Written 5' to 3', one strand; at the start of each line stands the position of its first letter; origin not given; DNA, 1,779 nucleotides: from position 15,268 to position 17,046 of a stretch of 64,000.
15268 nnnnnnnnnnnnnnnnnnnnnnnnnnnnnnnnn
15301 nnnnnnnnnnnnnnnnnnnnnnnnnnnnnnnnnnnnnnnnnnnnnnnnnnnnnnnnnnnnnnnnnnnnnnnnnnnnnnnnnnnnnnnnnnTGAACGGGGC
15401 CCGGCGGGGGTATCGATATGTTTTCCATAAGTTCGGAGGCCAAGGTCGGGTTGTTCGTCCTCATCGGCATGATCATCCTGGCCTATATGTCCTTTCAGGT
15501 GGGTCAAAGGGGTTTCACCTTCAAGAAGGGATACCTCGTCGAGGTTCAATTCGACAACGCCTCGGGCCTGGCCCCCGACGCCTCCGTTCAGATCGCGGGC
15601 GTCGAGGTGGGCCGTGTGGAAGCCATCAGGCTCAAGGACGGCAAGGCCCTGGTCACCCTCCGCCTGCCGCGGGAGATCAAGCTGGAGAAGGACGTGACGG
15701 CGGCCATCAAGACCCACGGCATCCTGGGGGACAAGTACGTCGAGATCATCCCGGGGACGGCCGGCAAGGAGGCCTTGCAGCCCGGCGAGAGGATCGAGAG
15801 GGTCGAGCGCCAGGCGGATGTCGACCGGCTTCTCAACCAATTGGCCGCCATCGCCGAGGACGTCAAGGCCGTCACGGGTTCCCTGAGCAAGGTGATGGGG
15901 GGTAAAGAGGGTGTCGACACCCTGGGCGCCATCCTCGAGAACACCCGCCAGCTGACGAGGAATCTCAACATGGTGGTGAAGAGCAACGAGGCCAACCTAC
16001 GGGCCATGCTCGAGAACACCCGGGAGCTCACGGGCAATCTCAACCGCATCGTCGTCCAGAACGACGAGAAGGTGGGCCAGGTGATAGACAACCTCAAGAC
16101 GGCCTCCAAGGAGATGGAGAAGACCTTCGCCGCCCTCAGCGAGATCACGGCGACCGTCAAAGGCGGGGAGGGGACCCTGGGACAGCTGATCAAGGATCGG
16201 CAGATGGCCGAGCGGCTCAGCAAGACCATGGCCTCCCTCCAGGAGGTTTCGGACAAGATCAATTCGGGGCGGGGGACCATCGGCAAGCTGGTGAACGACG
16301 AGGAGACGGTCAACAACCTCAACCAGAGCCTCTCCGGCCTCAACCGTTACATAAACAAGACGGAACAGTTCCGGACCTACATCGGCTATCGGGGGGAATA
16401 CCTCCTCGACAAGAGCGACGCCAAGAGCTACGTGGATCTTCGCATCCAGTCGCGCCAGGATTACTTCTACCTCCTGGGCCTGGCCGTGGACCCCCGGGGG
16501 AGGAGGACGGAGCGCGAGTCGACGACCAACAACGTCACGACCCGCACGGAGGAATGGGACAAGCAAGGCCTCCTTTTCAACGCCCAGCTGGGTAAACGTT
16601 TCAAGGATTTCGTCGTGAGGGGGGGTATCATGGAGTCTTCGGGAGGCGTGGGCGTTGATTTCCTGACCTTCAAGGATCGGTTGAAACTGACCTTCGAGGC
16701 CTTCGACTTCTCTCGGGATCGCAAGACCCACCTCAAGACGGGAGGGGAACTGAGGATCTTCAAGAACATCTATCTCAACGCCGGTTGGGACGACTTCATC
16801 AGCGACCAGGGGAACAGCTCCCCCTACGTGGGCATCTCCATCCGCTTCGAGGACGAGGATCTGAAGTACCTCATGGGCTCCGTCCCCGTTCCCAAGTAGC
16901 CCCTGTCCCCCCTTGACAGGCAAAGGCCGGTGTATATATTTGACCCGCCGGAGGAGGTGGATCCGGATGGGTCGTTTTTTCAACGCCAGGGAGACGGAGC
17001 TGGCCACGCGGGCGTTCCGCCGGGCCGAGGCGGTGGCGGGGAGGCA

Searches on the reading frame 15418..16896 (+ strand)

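Call 86: search_protein_families(library=pfam, proteins=[window:15418-16896:+], max_evalue=0.0001)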
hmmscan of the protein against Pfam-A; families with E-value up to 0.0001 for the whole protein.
window:15418-16896:+ (493 aa): 1 family
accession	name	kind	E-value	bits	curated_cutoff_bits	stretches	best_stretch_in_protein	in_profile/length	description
PF02470.25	MlaD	-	4.5e-21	75.3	25.1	1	38-113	2-81/81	MlaD protein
